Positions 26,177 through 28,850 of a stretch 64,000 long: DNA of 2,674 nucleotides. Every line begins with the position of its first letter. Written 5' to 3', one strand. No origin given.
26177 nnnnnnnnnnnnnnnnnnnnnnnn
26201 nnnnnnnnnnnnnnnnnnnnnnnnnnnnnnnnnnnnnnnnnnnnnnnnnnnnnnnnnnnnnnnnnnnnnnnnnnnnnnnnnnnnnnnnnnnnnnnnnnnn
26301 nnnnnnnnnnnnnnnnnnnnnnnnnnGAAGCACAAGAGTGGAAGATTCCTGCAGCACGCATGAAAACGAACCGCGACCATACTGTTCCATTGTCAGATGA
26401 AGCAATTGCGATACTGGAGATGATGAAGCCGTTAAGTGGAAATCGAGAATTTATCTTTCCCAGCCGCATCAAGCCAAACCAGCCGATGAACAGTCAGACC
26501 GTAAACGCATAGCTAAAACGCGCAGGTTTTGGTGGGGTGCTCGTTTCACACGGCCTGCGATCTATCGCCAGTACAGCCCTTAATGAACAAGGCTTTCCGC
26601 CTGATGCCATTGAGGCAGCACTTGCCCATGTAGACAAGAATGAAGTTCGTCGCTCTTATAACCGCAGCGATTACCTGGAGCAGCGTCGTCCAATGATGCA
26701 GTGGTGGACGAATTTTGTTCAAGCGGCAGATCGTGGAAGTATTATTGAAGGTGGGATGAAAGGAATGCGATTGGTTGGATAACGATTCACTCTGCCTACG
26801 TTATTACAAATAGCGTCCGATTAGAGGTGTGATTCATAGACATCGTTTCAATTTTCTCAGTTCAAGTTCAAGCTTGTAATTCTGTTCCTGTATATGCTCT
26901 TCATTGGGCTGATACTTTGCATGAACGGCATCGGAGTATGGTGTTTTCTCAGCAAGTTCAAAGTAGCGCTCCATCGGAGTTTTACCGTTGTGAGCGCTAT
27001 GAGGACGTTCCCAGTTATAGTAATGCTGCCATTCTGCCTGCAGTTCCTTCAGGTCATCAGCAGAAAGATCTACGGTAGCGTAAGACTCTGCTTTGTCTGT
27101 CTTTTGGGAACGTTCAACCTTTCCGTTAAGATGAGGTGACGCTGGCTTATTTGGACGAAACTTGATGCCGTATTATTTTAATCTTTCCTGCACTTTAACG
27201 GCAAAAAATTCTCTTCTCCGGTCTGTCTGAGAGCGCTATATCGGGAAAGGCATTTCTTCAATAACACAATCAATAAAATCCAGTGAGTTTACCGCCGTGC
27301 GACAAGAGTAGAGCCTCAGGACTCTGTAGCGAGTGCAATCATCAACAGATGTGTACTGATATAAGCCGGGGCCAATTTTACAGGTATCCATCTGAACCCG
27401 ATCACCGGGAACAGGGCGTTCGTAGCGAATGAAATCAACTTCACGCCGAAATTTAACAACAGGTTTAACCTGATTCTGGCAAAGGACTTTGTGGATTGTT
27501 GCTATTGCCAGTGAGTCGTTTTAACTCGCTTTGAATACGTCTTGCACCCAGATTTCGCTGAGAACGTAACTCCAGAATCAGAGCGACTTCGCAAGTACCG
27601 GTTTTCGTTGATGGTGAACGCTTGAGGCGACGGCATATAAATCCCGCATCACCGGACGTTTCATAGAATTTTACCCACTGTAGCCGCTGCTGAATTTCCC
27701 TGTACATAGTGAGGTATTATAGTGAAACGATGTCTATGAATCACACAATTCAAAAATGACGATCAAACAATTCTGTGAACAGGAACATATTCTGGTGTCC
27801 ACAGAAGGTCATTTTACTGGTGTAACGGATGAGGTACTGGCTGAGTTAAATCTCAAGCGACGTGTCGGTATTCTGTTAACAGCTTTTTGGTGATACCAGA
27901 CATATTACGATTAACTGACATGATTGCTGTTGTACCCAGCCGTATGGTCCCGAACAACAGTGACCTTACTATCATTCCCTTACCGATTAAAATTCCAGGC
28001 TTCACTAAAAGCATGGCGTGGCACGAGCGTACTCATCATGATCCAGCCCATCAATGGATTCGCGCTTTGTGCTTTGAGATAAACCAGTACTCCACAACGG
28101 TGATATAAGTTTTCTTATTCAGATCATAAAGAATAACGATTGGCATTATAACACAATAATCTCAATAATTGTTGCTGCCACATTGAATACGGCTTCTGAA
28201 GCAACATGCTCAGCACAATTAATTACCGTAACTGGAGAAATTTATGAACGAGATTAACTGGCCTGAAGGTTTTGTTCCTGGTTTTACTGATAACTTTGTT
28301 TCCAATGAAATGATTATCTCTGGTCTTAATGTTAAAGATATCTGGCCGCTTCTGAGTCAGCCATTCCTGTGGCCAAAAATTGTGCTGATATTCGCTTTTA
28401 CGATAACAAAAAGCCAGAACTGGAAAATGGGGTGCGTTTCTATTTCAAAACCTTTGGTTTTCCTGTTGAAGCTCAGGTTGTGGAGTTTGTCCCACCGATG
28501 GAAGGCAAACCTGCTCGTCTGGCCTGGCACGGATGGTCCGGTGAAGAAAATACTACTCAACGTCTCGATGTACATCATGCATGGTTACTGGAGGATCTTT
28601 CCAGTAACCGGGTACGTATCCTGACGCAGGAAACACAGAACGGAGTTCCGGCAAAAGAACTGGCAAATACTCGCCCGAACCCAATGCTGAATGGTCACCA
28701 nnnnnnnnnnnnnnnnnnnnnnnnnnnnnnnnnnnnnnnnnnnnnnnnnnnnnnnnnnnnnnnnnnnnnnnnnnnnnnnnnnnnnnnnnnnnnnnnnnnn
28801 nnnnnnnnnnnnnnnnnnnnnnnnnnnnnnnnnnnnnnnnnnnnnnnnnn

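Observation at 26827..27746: Decayed IS with intact perfect 24-bp terminal inverted repeats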

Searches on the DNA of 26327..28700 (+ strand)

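Call 4: search_dna_similar(query=window:26827-27746:+, collection=ecoli_genomes, mode=near, max_rows=30)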
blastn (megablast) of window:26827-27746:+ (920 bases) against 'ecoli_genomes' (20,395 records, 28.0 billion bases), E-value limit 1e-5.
Records with a match: 914; places in all: 982; records where one place covers at least 80% of the query: 225.
Genomes with a match: 897 of 5426; with a place that covers at least 80% of the query: 218. Places per genome that has any: lowest 1, median 1, highest 3. On chromosomes: 907 places; on plasmids: 75.
Best place of each record, by identity: >=99% 19; 95-99% 269; 90-95% 603; 80-90% 23.
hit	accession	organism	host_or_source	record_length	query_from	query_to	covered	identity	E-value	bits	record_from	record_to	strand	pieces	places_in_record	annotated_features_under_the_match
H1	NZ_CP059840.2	Escherichia coli strain E2348/69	Homo sapiens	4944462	1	920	100%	100.0%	0e+0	1700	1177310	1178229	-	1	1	integrase core domain-containing protein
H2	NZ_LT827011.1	Escherichia coli O127:H6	Homo sapiens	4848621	1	920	100%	100.0%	0e+0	1700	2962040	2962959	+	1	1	integrase core domain-containing protein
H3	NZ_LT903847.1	Escherichia coli O127:H6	Homo sapiens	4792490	1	920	100%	100.0%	0e+0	1700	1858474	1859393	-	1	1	integrase core domain-containing protein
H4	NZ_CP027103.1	Escherichia coli strain RM14723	dog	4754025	1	920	100%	99.9%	0e+0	1694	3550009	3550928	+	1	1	integrase core domain-containing protein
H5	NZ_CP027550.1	Escherichia coli strain 2015C-4136CT1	Homo sapiens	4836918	1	920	100%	99.9%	0e+0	1694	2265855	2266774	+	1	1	integrase core domain-containing protein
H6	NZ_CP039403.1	Escherichia coli strain 382634_2f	Homo sapiens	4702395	1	920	100%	99.9%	0e+0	1694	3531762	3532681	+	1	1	integrase core domain-containing protein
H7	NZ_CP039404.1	Escherichia coli strain 377323_2f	Homo sapiens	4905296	1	920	100%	99.9%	0e+0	1694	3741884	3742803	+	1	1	integrase core domain-containing protein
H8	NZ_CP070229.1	Escherichia coli strain EC12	Homo sapiens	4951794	1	920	100%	99.9%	0e+0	1694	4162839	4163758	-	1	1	integrase core domain-containing protein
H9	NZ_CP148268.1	Escherichia coli strain Z1323PEC0014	Dog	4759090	1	920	100%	99.9%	0e+0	1694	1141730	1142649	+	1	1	integrase core domain-containing protein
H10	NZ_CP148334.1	Escherichia coli strain Z1323HEC0423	Homo sapiens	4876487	1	920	100%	99.9%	0e+0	1694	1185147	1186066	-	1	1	integrase core domain-containing protein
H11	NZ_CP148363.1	Escherichia coli strain Z1323HEC0355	Homo sapiens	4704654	1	920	100%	99.9%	0e+0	1694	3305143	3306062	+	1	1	integrase core domain-containing protein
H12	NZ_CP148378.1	Escherichia coli strain Z1323HEC0067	Homo sapiens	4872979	1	920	100%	99.9%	0e+0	1694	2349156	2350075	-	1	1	integrase core domain-containing protein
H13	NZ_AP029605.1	Escherichia coli strain 2022H047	Homo sapiens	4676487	1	920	100%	99.9%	0e+0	1694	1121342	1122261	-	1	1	integrase core domain-containing protein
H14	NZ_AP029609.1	Escherichia coli strain 2022H048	Homo sapiens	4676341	1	920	100%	99.9%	0e+0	1694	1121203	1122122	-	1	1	integrase core domain-containing protein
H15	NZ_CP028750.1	Escherichia coli strain A25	monkey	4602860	1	920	100%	99.8%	0e+0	1688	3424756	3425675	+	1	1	integrase core domain-containing protein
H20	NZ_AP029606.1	Escherichia coli strain 2022H047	Homo sapiens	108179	1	920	100%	98.8%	0e+0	1654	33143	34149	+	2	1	IS481 family transposase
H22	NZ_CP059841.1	Escherichia coli strain E2348/69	Homo sapiens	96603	1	920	100%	98.6%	0e+0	1638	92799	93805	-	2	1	IS481 family transposase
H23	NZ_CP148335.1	Escherichia coli strain Z1323HEC0423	Homo sapiens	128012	1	920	100%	97.6%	0e+0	1586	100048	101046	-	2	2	IS481 family transposase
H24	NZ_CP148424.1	Escherichia coli strain Z1323CEC0015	Chicken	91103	1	920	100%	97.0%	0e+0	1569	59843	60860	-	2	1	IS481 family transposase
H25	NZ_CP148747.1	Escherichia coli strain Z1322HEC0010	Homo sapiens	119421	1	920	100%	97.0%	0e+0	1569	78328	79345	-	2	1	IS481 family transposase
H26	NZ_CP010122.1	Escherichia coli strain C5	cow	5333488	2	920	100%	96.7%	0e+0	1551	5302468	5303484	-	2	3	IS481 family transposase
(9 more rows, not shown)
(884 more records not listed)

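Call 6: get_annotated_region(hit=H1, flank=12000)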
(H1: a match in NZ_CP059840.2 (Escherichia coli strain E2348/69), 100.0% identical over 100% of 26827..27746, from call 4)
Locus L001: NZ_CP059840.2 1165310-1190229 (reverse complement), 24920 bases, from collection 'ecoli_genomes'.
description: Escherichia coli strain E2348/69 chromosome, complete genome
organism: Escherichia coli strain E2348/69 (NCBI taxid 562)
replicon: chromosome; assembly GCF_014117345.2
host: Homo sapiens; source: stool; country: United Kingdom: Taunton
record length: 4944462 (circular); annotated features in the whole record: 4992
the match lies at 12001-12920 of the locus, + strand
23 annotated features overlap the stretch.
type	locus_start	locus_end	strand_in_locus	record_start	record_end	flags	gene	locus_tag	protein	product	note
CDS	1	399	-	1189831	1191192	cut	ffh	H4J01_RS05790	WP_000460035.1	signal recognition particle protein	-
CDS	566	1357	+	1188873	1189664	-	ypjD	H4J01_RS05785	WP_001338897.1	cytochrome C assembly family protein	-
CDS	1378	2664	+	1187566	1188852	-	yfjD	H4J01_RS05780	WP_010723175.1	HlyC/CorC family transporter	-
CDS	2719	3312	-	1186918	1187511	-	grpE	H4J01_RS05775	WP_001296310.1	nucleotide exchange factor GrpE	-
CDS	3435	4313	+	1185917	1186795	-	nadK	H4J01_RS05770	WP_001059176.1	NAD(+) kinase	-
CDS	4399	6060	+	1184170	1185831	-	recN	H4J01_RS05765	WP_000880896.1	DNA repair protein RecN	-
CDS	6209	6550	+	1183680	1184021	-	bamE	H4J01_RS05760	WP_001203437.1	outer membrane protein assembly factor BamE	-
CDS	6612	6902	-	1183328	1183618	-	yfjF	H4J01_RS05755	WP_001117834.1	RnfH family protein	-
CDS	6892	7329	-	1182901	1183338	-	ratA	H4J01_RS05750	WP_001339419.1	type II toxin-antitoxin system toxin RatA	-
CDS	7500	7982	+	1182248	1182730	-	smpB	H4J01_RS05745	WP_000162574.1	SsrA-binding protein SmpB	-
tmRNA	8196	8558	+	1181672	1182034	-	ssrA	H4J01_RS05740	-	transfer-messenger RNA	-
CDS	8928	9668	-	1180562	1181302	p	istB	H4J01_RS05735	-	IS21-like element helper ATPase IstB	internal stop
CDS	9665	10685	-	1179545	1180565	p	istA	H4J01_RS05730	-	IS21 family transposase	frameshifted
CDS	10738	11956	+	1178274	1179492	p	-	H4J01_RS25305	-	integrase domain-containing protein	frameshifted; internal stop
CDS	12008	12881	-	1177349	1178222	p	-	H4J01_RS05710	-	integrase core domain-containing protein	frameshifted; internal stop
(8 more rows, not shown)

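Call 7: get_annotated_region(hit=H22, flank=4000)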
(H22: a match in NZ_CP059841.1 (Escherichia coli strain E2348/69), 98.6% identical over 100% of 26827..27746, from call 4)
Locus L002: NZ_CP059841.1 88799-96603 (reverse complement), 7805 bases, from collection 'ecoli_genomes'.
description: Escherichia coli strain E2348/69 plasmid pMAR2, complete sequence
organism: Escherichia coli strain E2348/69 (NCBI taxid 562)
replicon: plasmid pMAR2; assembly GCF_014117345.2
host: Homo sapiens; source: stool; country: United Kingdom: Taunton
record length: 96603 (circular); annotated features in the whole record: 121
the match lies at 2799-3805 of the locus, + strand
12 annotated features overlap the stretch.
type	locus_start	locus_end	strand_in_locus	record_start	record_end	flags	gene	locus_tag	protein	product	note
CDS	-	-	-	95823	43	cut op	perA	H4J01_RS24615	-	BFP system transcriptional regulator PerA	frameshifted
CDS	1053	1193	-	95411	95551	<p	-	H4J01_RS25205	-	IS1 family transposase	incomplete; partial in the middle of a contig; missing N-terminus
CDS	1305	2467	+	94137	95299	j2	-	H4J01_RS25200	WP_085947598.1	IS3-like element IS3 family transposase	programmed frameshift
CDS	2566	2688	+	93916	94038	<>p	-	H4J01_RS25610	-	hypothetical protein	incomplete; partial in the middle of a contig; missing N-terminus and C-terminus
CDS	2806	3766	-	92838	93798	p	-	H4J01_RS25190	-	IS481 family transposase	frameshifted; internal stop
CDS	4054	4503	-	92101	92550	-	bfpL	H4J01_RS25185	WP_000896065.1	bundle-forming pilus assembly protein BfpL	-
CDS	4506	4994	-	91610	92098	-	bfpK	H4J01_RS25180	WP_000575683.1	bundle-forming pilus minor pilin BfpK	-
CDS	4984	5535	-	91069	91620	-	bfpJ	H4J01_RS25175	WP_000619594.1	bundle-forming pilus minor pilin BfpJ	-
CDS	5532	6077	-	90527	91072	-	bfpI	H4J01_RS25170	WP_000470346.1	bundle-forming pilus minor pilin BfpI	-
CDS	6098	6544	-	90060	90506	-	bfpH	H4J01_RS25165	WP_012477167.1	bundle-forming pilus lytic transglycosylase BfpH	-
CDS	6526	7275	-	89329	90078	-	bfpP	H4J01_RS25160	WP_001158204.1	bundle-forming pilus pre-pilin peptidase BfpP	-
CDS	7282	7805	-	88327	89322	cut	bfpF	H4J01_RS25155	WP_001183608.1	bundle-forming pilus retraction ATPase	-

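Call 8: get_annotated_region(hit=H24, flank=3000)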
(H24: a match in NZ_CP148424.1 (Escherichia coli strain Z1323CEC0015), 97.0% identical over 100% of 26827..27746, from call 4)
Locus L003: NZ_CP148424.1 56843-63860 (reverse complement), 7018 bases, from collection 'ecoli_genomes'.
description: Escherichia coli strain Z1323CEC0015 plasmid pZ1323CEC0015-2, complete sequence
organism: Escherichia coli strain Z1323CEC0015 (NCBI taxid 562)
replicon: plasmid pZ1323CEC0015-2; assembly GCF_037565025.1
host: Chicken; source: -; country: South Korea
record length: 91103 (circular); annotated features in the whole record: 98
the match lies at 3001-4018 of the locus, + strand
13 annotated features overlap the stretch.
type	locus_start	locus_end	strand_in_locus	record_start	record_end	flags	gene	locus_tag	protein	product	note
CDS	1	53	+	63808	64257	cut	-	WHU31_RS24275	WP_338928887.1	bfpT-regulated chaperone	-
CDS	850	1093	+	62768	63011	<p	-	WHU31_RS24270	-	transposase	frameshifted; incomplete; partial in the middle of a contig; missing C-terminus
CDS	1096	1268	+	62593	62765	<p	-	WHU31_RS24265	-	plasmid SOS inhibition protein A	PsiA; frameshifted; incomplete; partial in the middle of a contig; missing C-terminus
CDS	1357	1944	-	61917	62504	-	-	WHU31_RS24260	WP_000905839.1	serine acetyltransferase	-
CDS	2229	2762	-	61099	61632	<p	-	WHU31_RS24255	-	recombinase family protein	internal stop; incomplete; partial in the middle of a contig; missing N-terminus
CDS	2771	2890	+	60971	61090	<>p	-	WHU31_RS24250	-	hypothetical protein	incomplete; partial in the middle of a contig; missing N-terminus and C-terminus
CDS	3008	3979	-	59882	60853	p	-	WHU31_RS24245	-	IS481 family transposase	internal stop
CDS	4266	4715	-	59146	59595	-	bfpL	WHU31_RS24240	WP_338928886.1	bundle-forming pilus assembly protein BfpL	-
CDS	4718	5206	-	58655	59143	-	bfpK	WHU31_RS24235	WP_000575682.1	bundle-forming pilus minor pilin BfpK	-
CDS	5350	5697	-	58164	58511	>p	bfpI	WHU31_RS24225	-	bundle-forming pilus minor pilin BfpI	incomplete; partial in the middle of a contig; missing C-terminus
CDS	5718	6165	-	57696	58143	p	bfpH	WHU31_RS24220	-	bundle-forming pilus lytic transglycosylase BfpH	frameshifted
CDS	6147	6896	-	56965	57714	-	bfpP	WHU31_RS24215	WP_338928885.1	bundle-forming pilus pre-pilin peptidase BfpP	-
CDS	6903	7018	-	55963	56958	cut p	bfpF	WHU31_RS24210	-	bundle-forming pilus retraction ATPase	frameshifted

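Call 9: get_annotated_region(hit=H26, flank=3000)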
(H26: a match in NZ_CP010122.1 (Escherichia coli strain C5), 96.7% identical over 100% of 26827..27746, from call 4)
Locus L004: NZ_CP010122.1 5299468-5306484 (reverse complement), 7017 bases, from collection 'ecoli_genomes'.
description: Escherichia coli strain C5 chromosome, complete genome
organism: Escherichia coli strain C5 (NCBI taxid 562)
replicon: chromosome; assembly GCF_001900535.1
host: cow; source: -; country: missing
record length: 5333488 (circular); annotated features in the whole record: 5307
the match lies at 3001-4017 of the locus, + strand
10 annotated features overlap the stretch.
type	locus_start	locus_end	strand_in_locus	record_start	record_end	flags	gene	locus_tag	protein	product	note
CDS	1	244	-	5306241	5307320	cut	-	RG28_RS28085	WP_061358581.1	hypothetical protein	-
CDS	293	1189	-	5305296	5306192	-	-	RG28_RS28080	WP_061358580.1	helix-turn-helix transcriptional regulator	-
CDS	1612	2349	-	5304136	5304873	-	-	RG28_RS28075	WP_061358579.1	outer membrane protein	-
CDS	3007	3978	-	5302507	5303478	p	-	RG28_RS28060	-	IS481 family transposase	internal stop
CDS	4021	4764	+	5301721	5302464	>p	-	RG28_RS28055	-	phosphorothioated DNA-binding restriction endonuclease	frameshifted; internal stop; incomplete; partial in the middle of a contig; missing N-terminus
CDS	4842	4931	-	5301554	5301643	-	-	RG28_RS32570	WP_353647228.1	hypothetical protein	-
CDS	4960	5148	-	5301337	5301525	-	-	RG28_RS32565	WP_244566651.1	5'-nucleotidase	-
CDS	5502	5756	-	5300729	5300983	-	-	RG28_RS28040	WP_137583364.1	hypothetical protein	-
CDS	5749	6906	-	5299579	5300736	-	-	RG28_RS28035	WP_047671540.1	PIN domain-containing protein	-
CDS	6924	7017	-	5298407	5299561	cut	-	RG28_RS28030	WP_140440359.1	restriction endonuclease subunit S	-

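Call 17: search_dna_similar(query=L003:3001-4018:+, collection=ecoli_genomes, mode=near, max_rows=60, rows=spread)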
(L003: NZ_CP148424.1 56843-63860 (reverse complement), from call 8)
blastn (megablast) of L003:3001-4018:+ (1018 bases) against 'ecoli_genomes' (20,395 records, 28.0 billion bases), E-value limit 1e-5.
Records with a match: 914; places in all: 982; records where one place covers at least 80% of the query: 224.
Genomes with a match: 897 of 5426; with a place that covers at least 80% of the query: 217. Places per genome that has any: lowest 1, median 1, highest 3. On chromosomes: 907 places; on plasmids: 75.
Best place of each record, by identity: >=99% 2; 95-99% 755; 90-95% 154; 80-90% 3.
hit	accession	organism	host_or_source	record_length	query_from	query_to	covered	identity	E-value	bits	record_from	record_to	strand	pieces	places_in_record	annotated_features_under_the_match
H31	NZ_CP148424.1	Escherichia coli strain Z1323CEC0015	Chicken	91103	1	1018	100%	100.0%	0e+0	1881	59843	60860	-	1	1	IS481 family transposase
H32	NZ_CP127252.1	Escherichia coli strain C41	Bos taurus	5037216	1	1018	100%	98.0%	0e+0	1770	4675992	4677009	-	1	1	IS481 family transposase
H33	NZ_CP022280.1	Escherichia coli strain STEC299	Marmota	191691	1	1018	100%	98.0%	0e+0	1768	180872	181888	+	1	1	IS481 family transposase | istB: IS21-like element helper ATPase IstB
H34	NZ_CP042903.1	Escherichia coli strain CFSAN061761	missing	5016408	1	1018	100%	97.3%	0e+0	1725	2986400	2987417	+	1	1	IS481 family transposase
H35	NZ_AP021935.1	Escherichia coli strain WP2-W18-ESBL-10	-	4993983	4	1018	100%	97.3%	0e+0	1725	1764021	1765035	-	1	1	IS481 family transposase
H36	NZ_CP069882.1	Escherichia coli strain FDAARGOS_1289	Homo sapiens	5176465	4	1018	100%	97.2%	0e+0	1720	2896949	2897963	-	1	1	IS481 family transposase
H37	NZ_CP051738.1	Escherichia coli strain SCU-105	Homo sapiens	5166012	1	1018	100%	92.2%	0e+0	1443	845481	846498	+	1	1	IS481-like element ISEc18 family transposase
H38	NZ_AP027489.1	Escherichia coli strain LR-21-1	Homo sapiens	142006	1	1018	100%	92.1%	0e+0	1437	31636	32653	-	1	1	IS481-like element ISEc18 family transposase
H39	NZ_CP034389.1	Escherichia coli strain RS571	Homo sapiens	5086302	1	1018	100%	91.9%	0e+0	1426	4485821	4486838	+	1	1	IS481-like element ISEc18 family transposase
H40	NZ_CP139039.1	Escherichia coli MP1 strain MP1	-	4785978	1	1018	100%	91.9%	0e+0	1426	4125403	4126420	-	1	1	IS481-like element ISEc18 family transposase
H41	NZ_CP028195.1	Escherichia coli strain CFSAN018748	tissue and/or biological fluid swine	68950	1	1018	100%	91.9%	0e+0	1421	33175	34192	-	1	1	IS481-like element ISEc18 family transposase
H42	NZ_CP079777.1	Escherichia coli strain BL12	Duck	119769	1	1018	100%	91.8%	0e+0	1421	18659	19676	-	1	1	IS481-like element ISEc18 family transposase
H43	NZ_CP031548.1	Escherichia coli strain cq9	pig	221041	1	1018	100%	91.6%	0e+0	1404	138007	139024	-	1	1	IS481 family transposase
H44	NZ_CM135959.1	Escherichia coli strain NY1601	Chicken feces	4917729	1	1018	100%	91.4%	0e+0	1382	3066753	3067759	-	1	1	IS481 family transposase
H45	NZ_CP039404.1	Escherichia coli strain 377323_2f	Homo sapiens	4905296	1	1018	92%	97.2%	0e+0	1575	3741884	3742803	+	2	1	integrase core domain-containing protein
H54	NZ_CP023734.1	Escherichia coli strain FORC 064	cucumber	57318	495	1018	51%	96.9%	0e+0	880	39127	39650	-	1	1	helix-turn-helix domain-containing protein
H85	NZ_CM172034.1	Escherichia coli strain CUVET25-1155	dog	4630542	719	1018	29%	95.3%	2e-130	475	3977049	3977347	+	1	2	helix-turn-helix domain-containing protein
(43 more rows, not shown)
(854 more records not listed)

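Call 19: get_annotated_region(hit=H32, flank=2000)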
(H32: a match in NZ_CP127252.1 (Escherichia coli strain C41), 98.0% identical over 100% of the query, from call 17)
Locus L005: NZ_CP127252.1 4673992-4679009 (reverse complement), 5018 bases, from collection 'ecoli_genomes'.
description: Escherichia coli strain C41 chromosome, complete genome
organism: Escherichia coli strain C41 (NCBI taxid 562)
replicon: chromosome; assembly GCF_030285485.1
host: Bos taurus; source: feces; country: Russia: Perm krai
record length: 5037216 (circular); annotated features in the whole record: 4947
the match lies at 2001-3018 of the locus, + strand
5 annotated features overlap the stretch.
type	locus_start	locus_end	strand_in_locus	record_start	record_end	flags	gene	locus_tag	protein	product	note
CDS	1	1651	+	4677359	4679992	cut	-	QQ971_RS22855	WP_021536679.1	nSTAND1 domain-containing NTPase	-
CDS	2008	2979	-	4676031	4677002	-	-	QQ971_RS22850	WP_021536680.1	IS481 family transposase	-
CDS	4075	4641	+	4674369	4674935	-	-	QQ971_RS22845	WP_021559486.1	YagK/YfjJ domain-containing protein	-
CDS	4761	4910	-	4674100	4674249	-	-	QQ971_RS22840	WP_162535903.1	hypothetical protein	-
CDS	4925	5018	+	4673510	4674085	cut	-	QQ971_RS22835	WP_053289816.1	hypothetical protein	-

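Call 20: get_annotated_region(hit=H34, flank=2000)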
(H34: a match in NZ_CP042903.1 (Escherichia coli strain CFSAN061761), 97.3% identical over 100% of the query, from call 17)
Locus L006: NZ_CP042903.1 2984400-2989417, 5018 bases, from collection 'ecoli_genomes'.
description: Escherichia coli strain CFSAN061761 chromosome, complete genome
organism: Escherichia coli strain CFSAN061761 (NCBI taxid 562)
replicon: chromosome; assembly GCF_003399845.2
host: missing; source: raw milk cheese; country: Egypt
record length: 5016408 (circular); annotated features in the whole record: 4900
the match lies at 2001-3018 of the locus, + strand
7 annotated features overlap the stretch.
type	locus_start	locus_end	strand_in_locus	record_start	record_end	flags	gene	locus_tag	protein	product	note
CDS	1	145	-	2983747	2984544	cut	-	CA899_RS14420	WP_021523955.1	AraC family transcriptional regulator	-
CDS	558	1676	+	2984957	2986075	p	-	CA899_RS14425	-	IS3 family transposase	frameshifted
CDS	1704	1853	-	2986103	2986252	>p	-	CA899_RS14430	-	transposase domain-containing protein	incomplete; partial in the middle of a contig; missing N-terminus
CDS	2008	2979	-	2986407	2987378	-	-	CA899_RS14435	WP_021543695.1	IS481 family transposase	-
CDS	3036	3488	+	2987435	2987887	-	-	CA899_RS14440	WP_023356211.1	group II intron maturase-specific domain-containing protein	-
CDS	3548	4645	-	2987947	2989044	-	-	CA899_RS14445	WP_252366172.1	carbon-nitrogen hydrolase family protein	-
CDS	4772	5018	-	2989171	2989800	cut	-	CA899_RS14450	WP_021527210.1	ABC transporter ATP-binding protein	-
